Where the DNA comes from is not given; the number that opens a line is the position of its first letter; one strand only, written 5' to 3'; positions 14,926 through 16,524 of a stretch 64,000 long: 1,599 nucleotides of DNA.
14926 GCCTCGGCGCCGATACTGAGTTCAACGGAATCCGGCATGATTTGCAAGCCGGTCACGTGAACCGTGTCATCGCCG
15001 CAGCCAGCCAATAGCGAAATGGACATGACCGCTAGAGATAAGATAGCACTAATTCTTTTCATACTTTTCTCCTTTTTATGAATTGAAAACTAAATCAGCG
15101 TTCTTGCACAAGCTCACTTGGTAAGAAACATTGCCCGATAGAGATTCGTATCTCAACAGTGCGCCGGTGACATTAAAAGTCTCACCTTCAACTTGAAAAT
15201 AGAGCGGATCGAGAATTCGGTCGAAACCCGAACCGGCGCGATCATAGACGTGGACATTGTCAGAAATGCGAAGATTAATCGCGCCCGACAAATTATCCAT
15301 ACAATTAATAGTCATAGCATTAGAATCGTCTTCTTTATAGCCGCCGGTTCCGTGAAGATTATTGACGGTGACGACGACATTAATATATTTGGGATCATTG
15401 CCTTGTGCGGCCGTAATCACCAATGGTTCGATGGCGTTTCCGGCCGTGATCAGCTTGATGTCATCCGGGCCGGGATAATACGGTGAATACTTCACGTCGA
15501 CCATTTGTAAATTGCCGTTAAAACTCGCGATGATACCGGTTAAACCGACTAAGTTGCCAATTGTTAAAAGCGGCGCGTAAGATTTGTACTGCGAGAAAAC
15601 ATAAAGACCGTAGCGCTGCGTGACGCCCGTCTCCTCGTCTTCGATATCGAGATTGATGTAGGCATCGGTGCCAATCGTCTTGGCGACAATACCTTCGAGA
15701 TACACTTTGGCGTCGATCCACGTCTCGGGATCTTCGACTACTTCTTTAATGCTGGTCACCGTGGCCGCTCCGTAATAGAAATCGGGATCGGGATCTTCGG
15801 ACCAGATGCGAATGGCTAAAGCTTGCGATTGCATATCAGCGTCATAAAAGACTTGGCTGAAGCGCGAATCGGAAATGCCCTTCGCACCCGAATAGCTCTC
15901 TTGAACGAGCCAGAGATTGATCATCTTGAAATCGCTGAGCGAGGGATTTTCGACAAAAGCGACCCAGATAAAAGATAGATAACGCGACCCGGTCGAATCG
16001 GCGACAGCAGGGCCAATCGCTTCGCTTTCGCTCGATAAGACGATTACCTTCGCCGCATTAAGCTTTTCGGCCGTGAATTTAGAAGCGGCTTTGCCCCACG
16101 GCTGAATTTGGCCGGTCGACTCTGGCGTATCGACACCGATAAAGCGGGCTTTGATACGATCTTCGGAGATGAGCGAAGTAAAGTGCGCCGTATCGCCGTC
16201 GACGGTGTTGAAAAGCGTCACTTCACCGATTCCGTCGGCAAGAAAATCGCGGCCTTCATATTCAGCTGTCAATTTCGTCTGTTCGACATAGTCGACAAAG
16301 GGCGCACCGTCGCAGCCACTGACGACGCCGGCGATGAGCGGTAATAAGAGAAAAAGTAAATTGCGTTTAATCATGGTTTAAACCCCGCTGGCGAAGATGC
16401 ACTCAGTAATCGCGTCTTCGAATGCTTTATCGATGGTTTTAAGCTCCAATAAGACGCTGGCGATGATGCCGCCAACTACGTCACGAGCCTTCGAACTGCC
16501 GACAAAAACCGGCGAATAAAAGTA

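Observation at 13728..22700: Seven-gene operon coupling a surface staphylococcal-type nuclease to a CUT1 ABC importer: candidate nucleic-acid capture, degradation and uptake system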

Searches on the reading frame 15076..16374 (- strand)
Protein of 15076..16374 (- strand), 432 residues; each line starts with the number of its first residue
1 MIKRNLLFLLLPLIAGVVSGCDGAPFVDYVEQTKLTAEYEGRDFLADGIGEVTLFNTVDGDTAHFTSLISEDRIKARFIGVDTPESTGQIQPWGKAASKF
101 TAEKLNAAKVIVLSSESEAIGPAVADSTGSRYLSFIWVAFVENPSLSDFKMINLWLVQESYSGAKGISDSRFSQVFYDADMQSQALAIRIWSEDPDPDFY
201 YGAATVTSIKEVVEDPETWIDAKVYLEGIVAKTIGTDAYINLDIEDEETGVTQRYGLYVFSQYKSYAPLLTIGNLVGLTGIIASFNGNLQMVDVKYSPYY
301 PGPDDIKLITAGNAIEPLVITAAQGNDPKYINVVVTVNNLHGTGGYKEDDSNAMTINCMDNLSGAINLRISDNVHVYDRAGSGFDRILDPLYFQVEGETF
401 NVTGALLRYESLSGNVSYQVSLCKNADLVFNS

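Call 3: search_protein_families(library=pfam, proteins=[window:15076-16374:-], max_evalue=0.01)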
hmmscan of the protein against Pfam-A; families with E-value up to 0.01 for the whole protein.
window:15076-16374:- (432 aa): 2 families
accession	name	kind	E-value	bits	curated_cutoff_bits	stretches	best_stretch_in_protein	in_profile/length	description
PF00565.23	SNase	-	2.2e-07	31.7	21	1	76-192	2-106/107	Staphylococcal nuclease homologue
PF01336.31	tRNA_anti-codon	-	0.003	17.9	27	1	224-292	1-68/75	OB-fold nucleic acid binding domain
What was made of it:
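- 15076..16374 (-): SNase-OB-OB surface lipoprotein, 432 aa (lipobox VSGC). Pfam SNase (call 3).
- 15082..15708 (-): Two C-terminal beta-barrel modules with OB topology (residues 223-292 and 334-431). Pfam tRNA_anti-codon E 0.003 on residues 224-292, below threshold (call 3).
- Checked: SNase lipoprotein, 16374..15076: PF00565, E 2e-7 (call 3).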

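Call 11: search_solved_structures(query=window:15076-16374:-, max_evalue=0.1, show_alignments=2)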
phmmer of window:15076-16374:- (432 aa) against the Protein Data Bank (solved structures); distinct sequences matched with E-value up to 0.1: 48.
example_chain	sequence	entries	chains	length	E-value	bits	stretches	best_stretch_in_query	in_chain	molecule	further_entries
3mvv_A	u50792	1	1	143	0.0065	18.3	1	52-195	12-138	Thermonuclease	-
2rks_A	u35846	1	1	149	0.01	17.6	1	52-195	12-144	Thermonuclease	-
3d6c_A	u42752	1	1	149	0.01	17.6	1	52-195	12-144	Thermonuclease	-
3mhb_A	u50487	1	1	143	0.012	17.5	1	52-195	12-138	Thermonuclease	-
3pmf_A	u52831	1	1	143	0.013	17.3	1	52-195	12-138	Thermonuclease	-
4kta_A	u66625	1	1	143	0.013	17.3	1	52-195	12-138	Thermonuclease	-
5kgu_A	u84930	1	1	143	0.014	17.2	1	52-195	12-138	Thermonuclease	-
3va5_A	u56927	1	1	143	0.016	17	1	52-194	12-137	Thermonuclease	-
1ey8_A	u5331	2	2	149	0.019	16.8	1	52-195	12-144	STAPHYLOCOCCAL NUCLEASE | Thermonuclease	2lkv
4s3s_A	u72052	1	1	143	0.021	16.6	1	52-194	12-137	Thermonuclease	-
5isr_A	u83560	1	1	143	0.022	16.5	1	52-195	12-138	Thermonuclease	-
3itp_A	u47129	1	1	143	0.027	16.3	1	52-195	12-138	Nuclease A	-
4khv_A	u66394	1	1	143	0.031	16.1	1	52-195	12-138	Thermonuclease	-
6xsc_A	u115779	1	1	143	0.035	15.9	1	52-195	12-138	Thermonuclease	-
4me5_A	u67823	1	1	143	0.038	15.8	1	52-195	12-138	Thermonuclease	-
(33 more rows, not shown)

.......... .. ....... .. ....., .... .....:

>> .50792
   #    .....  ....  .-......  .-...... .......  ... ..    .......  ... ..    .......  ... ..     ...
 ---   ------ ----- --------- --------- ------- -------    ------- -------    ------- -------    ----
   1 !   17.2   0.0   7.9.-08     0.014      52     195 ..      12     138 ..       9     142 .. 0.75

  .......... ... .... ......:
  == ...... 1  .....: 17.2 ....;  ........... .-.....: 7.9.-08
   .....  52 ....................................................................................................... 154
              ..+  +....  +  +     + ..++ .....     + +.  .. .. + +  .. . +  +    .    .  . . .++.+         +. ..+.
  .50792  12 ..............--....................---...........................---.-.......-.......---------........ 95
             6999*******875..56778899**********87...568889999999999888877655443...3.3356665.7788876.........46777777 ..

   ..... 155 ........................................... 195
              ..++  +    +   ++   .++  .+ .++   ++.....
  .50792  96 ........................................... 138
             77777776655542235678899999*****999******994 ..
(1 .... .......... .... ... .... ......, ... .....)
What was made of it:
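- On Staphylococcal nuclease (PF00565): D61, D82, T83, R77, E85 and R131 align to these residues (call 11).
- Checked: DGDT, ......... and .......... are present and align to SNase D21, R35, D40, T41, E43 and R87 (call 11).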

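Call 18: find_homologous_proteins(query=window:15076-16374:-, max_evalue=0.00001)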
Query window:15076-16374:- (432 aa): 689 proteins with E <= 0.00001 among 8000 candidates; the best 120 are listed.
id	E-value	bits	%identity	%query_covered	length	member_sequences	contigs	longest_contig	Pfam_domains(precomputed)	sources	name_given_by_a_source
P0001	1.8e-286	967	100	100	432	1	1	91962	PF00565.24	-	-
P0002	1.2e-244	830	84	100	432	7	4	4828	PF00565.24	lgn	-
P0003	6.9e-219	745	74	100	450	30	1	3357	PF00565.24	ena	-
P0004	2.2e-206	703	71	96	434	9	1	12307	PF00565.24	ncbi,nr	ncbi:MAG: hypothetical protein EOM77_02670 [Bacteroidia bacterium]|nr:hypothetical protein [Bacteroi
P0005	4.2e-144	498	57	94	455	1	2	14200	PF00565.24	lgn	-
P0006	1.1e-97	345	44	95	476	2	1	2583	PF00565.24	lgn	-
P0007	1.5e-96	342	44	96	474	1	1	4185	PF00565.24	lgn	-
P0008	4.9e-96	340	44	100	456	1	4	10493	PF00565.24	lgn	-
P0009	2.7e-93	331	42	94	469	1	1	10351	PF00565.24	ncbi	-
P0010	7.3e-93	329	41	100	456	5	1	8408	PF00565.24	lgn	-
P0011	9.5e-93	329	43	99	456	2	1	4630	PF00565.24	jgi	jgi:micrococcal nuclease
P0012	7.1e-92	326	42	94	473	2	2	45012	PF18942.6,PF00565.24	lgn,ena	-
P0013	3.1e-91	324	42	99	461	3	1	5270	PF00565.24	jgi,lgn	jgi:micrococcal nuclease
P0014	5.7e-91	323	42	94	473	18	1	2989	PF18942.6,PF00565.24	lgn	-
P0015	1.1e-90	322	41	99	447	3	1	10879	PF00565.24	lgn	-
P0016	1.2e-90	322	40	100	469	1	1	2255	PF00565.24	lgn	-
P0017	2.5e-90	321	41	99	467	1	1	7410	PF00565.24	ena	-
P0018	2.6e-90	321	40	99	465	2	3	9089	PF00565.24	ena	-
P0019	3.2e-90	321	41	99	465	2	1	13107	PF00565.24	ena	-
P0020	3.6e-90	321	43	95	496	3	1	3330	PF00565.24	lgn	-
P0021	4.4e-90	320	43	95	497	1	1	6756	PF00565.24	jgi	jgi:endonuclease YncB( thermonuclease family)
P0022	1.1e-89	319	41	99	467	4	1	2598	PF00565.24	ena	-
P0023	1.3e-89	319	44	94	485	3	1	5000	PF00565.24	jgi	jgi:endonuclease YncB( thermonuclease family)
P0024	1.5e-89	319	40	100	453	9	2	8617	PF00565.24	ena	-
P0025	3.8e-89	317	40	98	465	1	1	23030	PF00565.24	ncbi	-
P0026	1.2e-88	316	42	99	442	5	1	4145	PF00565.24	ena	-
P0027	1.6e-88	315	42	94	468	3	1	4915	PF18942.6,PF00565.24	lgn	-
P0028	1.6e-88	315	42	94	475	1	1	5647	PF00565.24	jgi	jgi:endonuclease YncB( thermonuclease family)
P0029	1.9e-88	315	40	99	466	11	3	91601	PF00565.24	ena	-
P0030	1.9e-88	315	42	98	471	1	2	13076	PF00565.24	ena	-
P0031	2.9e-88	314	42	99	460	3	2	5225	PF00565.24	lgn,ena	-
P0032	4.8e-88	314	40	98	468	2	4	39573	PF00565.24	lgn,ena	-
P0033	7.4e-88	313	42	93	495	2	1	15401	PF00565.24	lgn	-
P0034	8.5e-88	313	43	94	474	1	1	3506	PF00565.24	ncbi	-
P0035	1.9e-87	312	42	96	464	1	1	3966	PF00565.24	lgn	-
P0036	2.6e-87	311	40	99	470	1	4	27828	PF00565.24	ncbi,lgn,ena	-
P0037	2.9e-87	311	44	90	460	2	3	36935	PF00565.24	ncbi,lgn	-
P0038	3.1e-87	311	42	99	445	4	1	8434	PF00565.24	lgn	-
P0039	3.2e-87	311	39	99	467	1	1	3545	PF00565.24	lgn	-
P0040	3.7e-87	311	41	94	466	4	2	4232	PF00565.24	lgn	-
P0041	5.0e-87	310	41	94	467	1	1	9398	PF00565.24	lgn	-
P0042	1.0e-86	309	41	98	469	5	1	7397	PF00565.24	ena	-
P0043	1.1e-86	309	41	94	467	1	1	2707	PF00565.24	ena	-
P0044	2.6e-86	308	40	100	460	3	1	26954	PF00565.24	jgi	jgi:endonuclease YncB( thermonuclease family)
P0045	2.6e-86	308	45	84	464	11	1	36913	PF00565.24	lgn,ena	-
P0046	3.6e-86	307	42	94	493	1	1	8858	PF00565.24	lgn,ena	-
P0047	5.9e-86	307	39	99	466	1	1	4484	PF00565.24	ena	-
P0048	6.0e-86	307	43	88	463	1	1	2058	PF00565.24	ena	-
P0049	7.7e-86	306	40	94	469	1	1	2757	PF00565.24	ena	-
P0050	1.0e-85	306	41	94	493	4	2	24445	PF00565.24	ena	-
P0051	1.1e-85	306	40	100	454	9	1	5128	PF00565.24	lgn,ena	-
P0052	1.1e-85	306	39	98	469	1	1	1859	PF00565.24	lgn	-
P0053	1.2e-85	306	42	98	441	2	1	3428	PF00565.24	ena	-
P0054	1.4e-85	306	41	97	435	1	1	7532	PF00565.24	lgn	-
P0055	1.5e-85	305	42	94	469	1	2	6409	PF00565.24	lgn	-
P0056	1.8e-85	305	40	98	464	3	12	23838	PF00565.24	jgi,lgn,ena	jgi:micrococcal nuclease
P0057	2.6e-85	305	41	94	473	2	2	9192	PF00565.24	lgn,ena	-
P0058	2.8e-85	305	41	99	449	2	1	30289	PF00565.24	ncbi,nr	ncbi:MAG: thermonuclease family protein [Bacilli bacterium]|nr:thermonuclease family protein [Bacill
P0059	3.0e-85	304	41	97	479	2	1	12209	PF00565.24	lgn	-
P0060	3.4e-85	304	40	100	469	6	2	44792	PF00565.24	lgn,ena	-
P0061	1.3e-84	302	39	99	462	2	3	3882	PF00565.24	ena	-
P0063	1.8e-84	302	41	94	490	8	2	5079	PF00565.24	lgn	-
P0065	1.1e-83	299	41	94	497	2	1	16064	PF00565.24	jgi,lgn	-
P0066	1.8e-83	299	38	99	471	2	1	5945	PF00565.24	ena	-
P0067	2.2e-83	298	42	94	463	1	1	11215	PF00565.24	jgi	jgi:endonuclease YncB( thermonuclease family)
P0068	2.4e-83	298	40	100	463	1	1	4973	PF00565.24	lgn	-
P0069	3.1e-83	298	42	99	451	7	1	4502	PF00565.24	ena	-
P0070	3.3e-83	298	40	99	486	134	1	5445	PF00565.24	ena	-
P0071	3.6e-83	298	39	99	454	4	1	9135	PF00565.24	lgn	-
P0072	3.6e-83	298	41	98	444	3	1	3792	PF00565.24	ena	-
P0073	3.9e-83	297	40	96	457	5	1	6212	PF00565.24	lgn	-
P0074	4.7e-83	297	39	99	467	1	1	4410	PF00565.24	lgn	-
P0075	1.5e-82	295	38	99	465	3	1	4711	PF00565.24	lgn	-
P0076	2.1e-82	295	39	95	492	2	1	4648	PF00565.24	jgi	jgi:endonuclease YncB( thermonuclease family)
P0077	1.1e-81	293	40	98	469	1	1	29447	PF00565.24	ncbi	ncbi:MAG: thermonuclease family protein [Bacilli bacterium]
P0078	1.4e-81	292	42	94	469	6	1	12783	PF00565.24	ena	-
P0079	3.8e-81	291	37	100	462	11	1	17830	PF00565.24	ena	-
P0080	5.0e-81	291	41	95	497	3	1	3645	PF00565.24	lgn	-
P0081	5.1e-81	290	40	100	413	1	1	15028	PF18942.6,PF00565.24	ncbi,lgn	-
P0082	1.5e-80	289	41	95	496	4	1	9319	PF00565.24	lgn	-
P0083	3.5e-80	288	41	99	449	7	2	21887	PF00565.24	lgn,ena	-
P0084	4.4e-80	287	40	93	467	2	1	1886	PF00565.24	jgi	jgi:Micrococcal nuclease (thermonuclease) homologs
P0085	6.4e-79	284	42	99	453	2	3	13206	PF00565.24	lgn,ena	-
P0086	8.9e-79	283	39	99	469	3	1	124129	PF00565.24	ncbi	-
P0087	1.3e-78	283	38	99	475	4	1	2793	PF00565.24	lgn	-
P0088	1.4e-78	283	38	96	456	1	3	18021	PF00565.24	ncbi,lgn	-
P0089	5.2e-78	281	39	93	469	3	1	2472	PF00565.24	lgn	-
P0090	7.1e-78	280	40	100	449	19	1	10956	PF00565.24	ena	-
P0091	8.5e-78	280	38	94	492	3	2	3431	PF00565.24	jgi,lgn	jgi:endonuclease YncB( thermonuclease family)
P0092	3.5e-77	278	39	99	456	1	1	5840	PF00565.24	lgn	-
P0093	3.8e-77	278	40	99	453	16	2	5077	PF00565.24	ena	-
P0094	1.1e-76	276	40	99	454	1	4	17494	PF00565.24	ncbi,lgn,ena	-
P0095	2.4e-76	275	38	99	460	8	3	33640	PF00565.24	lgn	-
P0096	3.2e-76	275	40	95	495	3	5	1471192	PF00565.24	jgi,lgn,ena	jgi:endonuclease YncB( thermonuclease family)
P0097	7.0e-76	274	42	99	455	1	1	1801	PF00565.24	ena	-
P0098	7.2e-76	274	39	95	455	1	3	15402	PF00565.24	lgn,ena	-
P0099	1.4e-74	269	37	99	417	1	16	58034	PF00565.24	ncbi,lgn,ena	-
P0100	2.4e-74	269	38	95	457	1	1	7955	PF00565.24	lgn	-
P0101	2.4e-74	268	39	99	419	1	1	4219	PF00565.24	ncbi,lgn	-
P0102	4.5e-74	268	39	99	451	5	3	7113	PF00565.24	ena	-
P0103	6.0e-74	267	37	99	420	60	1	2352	PF00565.24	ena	-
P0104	2.4e-73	265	43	84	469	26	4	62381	PF00565.24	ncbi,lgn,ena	-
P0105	1.2e-72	263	39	94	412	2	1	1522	PF00565.24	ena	-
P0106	1.5e-72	263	39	100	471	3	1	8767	PF00565.24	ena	-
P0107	1.5e-71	259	37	99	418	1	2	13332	PF00565.24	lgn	-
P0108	5.3e-71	257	39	94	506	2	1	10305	PF00565.24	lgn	-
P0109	2.1e-70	256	38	95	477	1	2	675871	PF00565.24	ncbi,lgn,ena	-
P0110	1.1e-69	253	36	99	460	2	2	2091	PF00565.24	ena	-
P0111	1.2e-69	253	40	91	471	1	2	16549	PF00565.24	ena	-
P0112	2.1e-69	252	38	99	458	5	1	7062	PF00565.24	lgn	-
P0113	2.4e-69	252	37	99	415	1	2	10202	PF00565.24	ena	-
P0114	4.6e-69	251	36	93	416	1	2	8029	PF00565.24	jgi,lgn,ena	-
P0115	9.0e-69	250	37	95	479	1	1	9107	PF00565.24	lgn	-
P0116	1.5e-67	246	37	100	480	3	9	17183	PF00565.24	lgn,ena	-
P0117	2.4e-67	245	35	99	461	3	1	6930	PF00565.24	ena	-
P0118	6.8e-67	244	36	97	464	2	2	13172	PF00565.24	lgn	-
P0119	9.6e-67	243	35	93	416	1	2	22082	PF00565.24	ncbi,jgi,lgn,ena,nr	ncbi:MAG: thermonuclease family protein [Erysipelotrichales bacterium]|nr:thermonuclease family prot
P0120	2.3e-66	242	41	79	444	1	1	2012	PF00565.24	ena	-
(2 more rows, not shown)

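Call 19: find_encoding_contigs(protein=P0004, flank=10000, max_places=2)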
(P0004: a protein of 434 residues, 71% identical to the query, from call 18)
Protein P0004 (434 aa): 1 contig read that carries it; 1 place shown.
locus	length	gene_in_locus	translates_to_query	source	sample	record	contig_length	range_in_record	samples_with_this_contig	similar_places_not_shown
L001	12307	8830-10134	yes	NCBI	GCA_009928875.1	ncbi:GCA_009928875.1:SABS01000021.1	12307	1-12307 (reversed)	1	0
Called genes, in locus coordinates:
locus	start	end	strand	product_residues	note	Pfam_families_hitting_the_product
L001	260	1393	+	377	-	PF06271:RDD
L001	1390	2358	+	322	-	PF06271:RDD (faint)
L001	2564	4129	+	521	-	PF00005:ABC_tran, PF13304:AAA_21 (faint), PF00005:ABC_tran, PF17912:OB_MalK (weak)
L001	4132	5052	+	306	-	PF00528:BPD_transp_1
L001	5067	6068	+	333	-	PF00528:BPD_transp_1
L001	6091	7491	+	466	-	PF01547:SBP_bac_1, PF13416:SBP_bac_8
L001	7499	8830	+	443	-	PF01547:SBP_bac_1, PF13416:SBP_bac_8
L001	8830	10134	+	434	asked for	PF00565:SNase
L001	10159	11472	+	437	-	PF02368:Big_2, PF22359:Big-like (weak), PF26918:Ig_Eae (weak)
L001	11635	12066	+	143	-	-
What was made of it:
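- Checked: The ATG at 20148 gives 333 aa, the length of the orthologue in L001 (call 19).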

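Call 20: find_encoding_contigs(protein=P0058, flank=10000, max_places=2)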
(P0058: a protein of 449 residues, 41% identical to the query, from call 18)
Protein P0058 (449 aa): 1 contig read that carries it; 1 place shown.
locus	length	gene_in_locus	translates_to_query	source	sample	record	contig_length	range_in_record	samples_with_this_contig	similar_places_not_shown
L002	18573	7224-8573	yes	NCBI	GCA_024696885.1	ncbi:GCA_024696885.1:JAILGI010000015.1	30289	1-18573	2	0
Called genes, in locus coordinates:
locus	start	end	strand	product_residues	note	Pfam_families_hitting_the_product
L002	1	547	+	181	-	?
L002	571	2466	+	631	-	PF00005:ABC_tran, PF13304:AAA_21 (faint), PF00005:ABC_tran, PF17850:CysA_C_terminal (weak), PF17912:OB_MalK (weak)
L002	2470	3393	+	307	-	PF00528:BPD_transp_1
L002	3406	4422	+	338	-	PF00528:BPD_transp_1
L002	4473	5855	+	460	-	PF01547:SBP_bac_1, PF13416:SBP_bac_8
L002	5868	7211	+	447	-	PF01547:SBP_bac_1, PF13416:SBP_bac_8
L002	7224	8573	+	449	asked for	PF00565:SNase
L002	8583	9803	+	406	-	PF01336:tRNA_anti-codon (faint)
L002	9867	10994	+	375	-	PF13350:Y_phosphatase3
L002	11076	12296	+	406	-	PF02368:Big_2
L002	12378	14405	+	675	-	-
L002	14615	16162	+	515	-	PF02872:5_nucleotid_C (faint)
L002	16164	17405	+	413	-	-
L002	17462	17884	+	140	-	-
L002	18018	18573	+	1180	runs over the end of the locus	PF01855:POR_N, PF17147:PFOR_II, PF01558:POR, PF10371:EKR (faint), PF12838:Fer4_7, PF14697:Fer4_21 (faint), PF02775:TPP_enzyme_C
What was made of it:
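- One relative (L002) has Y_phosphatase3 and a faint 5'-nucleotidase-C protein a few genes downstream (call 20).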

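Call 21: find_encoding_contigs(protein=P0096, flank=10000, max_places=2)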
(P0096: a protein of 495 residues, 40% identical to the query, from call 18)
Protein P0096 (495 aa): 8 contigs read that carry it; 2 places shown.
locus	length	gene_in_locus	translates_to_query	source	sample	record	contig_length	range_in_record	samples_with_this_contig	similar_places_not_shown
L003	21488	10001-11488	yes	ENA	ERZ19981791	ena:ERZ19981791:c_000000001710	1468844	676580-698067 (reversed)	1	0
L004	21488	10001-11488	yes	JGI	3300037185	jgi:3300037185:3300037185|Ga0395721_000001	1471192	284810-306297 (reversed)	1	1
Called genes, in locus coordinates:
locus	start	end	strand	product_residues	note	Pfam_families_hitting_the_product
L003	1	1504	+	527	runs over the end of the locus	PF06271:RDD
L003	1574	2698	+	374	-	PF06271:RDD (weak)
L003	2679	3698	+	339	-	PF06271:RDD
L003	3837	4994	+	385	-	PF00005:ABC_tran, PF13304:AAA_21 (faint)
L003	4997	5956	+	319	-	PF00528:BPD_transp_1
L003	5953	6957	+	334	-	PF00528:BPD_transp_1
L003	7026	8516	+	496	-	PF01547:SBP_bac_1, PF13416:SBP_bac_8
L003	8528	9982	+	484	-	PF01547:SBP_bac_1, PF13416:SBP_bac_8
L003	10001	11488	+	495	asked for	PF00565:SNase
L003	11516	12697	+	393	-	-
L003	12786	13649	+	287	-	-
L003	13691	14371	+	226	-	-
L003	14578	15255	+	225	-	-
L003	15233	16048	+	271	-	-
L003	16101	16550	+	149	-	-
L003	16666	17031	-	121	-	-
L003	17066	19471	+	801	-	PF02368:Big_2, PF26918:Ig_Eae (faint), PF02368:Big_2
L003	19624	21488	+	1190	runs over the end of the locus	PF01855:POR_N, PF17147:PFOR_II, PF01558:POR, PF12838:Fer4_7 (weak), PF13237:Fer4_10 (weak), PF14697:Fer4_21 (faint), PF02775:TPP_enzyme_C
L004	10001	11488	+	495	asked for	PF00565:SNase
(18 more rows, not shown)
